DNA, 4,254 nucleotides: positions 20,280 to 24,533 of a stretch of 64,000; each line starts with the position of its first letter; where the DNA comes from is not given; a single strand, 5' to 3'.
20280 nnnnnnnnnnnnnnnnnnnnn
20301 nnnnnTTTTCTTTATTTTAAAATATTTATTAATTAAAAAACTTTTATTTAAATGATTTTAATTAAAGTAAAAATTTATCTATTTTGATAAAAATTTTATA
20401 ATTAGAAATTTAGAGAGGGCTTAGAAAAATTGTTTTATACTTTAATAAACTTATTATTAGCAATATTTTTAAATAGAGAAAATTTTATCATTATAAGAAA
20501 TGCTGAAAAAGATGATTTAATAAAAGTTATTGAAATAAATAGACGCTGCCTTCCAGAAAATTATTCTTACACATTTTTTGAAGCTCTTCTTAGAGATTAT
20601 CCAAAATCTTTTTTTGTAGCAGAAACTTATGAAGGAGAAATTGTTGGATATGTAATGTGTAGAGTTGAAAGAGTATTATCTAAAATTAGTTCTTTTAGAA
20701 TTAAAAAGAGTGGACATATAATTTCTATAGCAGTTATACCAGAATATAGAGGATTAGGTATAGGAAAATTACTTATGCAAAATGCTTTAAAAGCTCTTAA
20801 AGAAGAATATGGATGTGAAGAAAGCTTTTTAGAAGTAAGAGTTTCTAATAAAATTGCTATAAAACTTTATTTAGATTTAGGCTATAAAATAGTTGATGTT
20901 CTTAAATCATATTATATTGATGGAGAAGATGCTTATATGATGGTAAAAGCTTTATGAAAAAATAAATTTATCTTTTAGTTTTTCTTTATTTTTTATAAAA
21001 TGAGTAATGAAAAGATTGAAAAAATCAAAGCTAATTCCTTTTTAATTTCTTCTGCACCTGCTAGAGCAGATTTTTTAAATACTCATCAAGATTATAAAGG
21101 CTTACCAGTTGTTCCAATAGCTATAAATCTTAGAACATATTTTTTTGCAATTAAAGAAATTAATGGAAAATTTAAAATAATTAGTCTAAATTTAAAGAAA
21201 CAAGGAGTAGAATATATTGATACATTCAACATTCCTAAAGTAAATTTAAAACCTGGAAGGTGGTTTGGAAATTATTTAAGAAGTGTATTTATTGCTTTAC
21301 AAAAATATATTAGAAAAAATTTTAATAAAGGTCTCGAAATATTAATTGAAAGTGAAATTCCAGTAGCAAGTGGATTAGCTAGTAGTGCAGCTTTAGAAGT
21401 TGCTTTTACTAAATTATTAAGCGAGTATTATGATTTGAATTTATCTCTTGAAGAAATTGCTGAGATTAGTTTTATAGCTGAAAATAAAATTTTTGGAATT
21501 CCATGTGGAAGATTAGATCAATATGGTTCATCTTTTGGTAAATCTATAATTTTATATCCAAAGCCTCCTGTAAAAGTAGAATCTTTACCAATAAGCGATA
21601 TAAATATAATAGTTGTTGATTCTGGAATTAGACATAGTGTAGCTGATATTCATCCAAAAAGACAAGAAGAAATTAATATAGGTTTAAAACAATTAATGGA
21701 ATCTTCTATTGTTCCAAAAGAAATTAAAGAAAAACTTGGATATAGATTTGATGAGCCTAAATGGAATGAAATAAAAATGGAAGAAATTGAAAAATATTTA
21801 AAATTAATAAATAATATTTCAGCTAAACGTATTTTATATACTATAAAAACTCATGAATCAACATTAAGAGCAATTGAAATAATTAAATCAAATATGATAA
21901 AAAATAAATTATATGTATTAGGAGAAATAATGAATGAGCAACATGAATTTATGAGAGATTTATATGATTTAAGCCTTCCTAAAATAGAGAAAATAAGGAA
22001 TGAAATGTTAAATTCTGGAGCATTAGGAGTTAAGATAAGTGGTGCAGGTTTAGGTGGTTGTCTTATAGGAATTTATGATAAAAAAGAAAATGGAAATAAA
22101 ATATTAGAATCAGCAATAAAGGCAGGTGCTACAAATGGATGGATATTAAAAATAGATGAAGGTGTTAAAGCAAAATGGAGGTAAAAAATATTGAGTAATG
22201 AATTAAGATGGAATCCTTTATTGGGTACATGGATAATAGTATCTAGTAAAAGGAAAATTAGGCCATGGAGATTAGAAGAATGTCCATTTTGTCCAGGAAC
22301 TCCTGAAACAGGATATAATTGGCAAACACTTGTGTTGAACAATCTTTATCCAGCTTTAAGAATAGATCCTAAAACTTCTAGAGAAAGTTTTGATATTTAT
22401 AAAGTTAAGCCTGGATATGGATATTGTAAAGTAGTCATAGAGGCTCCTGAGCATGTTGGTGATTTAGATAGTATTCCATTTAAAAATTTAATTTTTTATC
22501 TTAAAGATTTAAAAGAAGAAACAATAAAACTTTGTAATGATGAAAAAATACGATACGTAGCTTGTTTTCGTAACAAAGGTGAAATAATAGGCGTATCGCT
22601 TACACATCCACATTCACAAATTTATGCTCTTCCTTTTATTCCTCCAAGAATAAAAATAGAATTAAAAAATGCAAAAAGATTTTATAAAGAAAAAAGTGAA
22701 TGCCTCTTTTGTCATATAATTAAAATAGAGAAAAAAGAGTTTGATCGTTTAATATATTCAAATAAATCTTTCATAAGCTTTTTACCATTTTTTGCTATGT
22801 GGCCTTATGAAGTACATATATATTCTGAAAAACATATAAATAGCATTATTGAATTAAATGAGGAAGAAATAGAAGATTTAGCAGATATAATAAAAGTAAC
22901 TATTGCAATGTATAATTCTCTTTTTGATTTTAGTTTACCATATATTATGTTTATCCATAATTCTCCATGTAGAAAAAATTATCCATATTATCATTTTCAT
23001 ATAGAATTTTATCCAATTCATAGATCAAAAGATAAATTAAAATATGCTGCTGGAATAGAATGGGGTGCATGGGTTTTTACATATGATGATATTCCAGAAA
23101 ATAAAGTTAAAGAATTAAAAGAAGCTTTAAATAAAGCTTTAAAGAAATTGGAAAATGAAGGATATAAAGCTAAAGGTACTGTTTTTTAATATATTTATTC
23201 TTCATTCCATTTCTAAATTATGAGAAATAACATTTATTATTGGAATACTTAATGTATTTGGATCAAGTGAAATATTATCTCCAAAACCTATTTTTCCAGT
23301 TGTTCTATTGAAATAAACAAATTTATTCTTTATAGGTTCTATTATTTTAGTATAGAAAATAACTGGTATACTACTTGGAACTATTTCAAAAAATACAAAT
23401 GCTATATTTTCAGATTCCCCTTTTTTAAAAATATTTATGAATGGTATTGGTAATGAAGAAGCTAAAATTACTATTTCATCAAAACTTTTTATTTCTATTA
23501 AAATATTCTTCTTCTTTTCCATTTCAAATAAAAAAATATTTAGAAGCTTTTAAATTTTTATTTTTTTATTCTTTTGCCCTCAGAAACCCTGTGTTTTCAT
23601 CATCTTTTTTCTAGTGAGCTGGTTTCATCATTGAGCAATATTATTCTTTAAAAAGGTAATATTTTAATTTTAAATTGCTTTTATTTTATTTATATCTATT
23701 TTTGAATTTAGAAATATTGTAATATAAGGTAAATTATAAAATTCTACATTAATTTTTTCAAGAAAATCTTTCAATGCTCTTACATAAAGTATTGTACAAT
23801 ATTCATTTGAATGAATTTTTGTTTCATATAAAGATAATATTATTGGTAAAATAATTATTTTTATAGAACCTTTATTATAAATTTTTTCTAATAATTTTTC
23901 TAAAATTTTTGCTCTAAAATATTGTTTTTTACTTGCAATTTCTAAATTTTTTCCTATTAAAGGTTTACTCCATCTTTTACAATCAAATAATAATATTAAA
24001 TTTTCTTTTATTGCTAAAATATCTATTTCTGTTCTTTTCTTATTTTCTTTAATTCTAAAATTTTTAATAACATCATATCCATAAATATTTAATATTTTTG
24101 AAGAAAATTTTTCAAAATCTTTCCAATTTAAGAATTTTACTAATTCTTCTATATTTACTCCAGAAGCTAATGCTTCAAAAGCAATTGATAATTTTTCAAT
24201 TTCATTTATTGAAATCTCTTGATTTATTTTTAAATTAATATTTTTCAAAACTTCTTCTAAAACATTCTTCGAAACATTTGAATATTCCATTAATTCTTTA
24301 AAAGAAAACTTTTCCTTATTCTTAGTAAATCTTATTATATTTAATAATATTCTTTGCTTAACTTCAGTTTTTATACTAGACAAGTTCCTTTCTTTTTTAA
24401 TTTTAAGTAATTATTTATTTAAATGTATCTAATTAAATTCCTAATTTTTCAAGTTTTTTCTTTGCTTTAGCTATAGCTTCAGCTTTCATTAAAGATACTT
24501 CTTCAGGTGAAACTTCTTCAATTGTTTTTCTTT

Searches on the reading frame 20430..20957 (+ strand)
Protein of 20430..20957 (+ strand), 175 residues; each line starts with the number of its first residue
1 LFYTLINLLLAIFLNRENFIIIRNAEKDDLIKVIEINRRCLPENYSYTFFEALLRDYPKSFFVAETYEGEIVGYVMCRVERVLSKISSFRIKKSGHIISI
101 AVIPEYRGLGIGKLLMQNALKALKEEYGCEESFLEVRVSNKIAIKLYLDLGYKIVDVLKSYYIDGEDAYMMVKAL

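Call 53: search_protein_families(library=pfam, proteins=[window:20430-20957:+], max_evalue=0.000001)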
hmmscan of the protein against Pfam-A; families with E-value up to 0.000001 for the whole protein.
window:20430-20957:+ (175 aa): 6 families
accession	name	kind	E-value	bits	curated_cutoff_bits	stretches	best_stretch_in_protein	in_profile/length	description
PF00583.31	Acetyltransf_1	-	2.9e-23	82.8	20.7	1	33-152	4-116/116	Acetyltransferase (GNAT) family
PF13508.13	Acetyltransf_7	-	3.5e-14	53.4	27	1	60-153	4-83/84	Acetyltransferase (GNAT) domain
PF13673.13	Acetyltransf_10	-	1.2e-10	41.9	23.6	1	59-156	30-111/128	Acetyltransferase (GNAT) domain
PF12746.13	GNAT_acetyltran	-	6.9e-08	32.9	26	1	48-155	134-237/243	GNAT acetyltransferase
PF13527.13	Acetyltransf_9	-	2.6e-07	31.1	25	1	22-153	2-125/127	Acetyltransferase (GNAT) domain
PF17013.11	Acetyltransf_15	-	5.1e-07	29.7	35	0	51-138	44-117/210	Putative acetyl-transferase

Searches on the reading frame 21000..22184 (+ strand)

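Call 54: search_protein_families(library=pfam, proteins=[window:21000-22184:+], max_evalue=0.00001)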
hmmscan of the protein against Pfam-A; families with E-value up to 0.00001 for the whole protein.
window:21000-22184:+ (394 aa): 3 families
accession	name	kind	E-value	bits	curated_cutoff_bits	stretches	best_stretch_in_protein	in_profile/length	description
PF00288.32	GHMP_kinases_N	-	1.5e-20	73.6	22.3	1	91-181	1-87/87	GHMP kinases N terminal domain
PF08544.19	GHMP_kinases_C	-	2.2e-13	50.8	21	1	298-375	4-82/85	GHMP kinases C terminal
PF10509.15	GalKase_gal_bdg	-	7.7e-08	32.2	23.1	1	15-49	12-46/49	Galactokinase galactose-binding signature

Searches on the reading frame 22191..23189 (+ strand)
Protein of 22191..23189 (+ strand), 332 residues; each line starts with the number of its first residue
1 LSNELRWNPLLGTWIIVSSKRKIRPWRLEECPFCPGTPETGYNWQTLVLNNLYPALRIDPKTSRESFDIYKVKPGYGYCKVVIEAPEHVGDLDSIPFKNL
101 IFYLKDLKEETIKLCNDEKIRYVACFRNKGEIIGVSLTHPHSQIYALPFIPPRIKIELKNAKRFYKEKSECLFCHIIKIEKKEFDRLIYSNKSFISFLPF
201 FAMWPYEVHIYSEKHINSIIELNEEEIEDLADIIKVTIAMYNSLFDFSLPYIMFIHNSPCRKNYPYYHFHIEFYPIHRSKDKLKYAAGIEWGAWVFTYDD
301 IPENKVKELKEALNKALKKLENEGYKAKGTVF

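Call 54: search_protein_families(library=pfam, proteins=[window:22191-23189:+], max_evalue=0.00001)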
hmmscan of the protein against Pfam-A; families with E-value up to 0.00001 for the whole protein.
window:22191-23189:+ (332 aa): 2 families
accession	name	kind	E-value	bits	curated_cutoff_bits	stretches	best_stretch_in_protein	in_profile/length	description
PF02744.22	GalP_UDP_tr_C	-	6.8e-20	71.9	29.2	1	158-283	2-127/165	Galactose-1-phosphate uridyl transferase, C-terminal domain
PF01087.27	GalP_UDP_transf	-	3.8e-19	70.3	22.1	1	3-151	12-184/184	Galactose-1-phosphate uridyl transferase, N-terminal domain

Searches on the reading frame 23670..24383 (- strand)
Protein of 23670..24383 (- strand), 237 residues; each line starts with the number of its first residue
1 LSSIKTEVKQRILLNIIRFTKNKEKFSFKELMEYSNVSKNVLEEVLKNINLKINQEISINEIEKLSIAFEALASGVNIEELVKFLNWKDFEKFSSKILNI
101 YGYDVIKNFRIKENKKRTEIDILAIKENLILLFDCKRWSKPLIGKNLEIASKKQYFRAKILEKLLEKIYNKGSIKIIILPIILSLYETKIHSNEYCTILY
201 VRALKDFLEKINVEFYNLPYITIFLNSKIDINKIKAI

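Call 54: search_protein_families(library=pfam, proteins=[window:23670-24383:-], max_evalue=0.00001)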
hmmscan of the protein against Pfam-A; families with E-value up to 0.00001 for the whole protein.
window:23670-24383:- (237 aa): 1 family
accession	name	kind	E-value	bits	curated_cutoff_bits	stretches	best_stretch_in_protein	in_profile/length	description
PF08378.17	NERD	-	1.6e-07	32.3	22.1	1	94-150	9-70/111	Nuclease-related domain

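Call 60: search_protein_families(library=ncbifam, proteins=[window:23670-24383:-], max_evalue=0.01)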
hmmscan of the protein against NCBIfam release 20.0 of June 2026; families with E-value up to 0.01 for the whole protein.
window:23670-24383:- (237 aa): 0 families
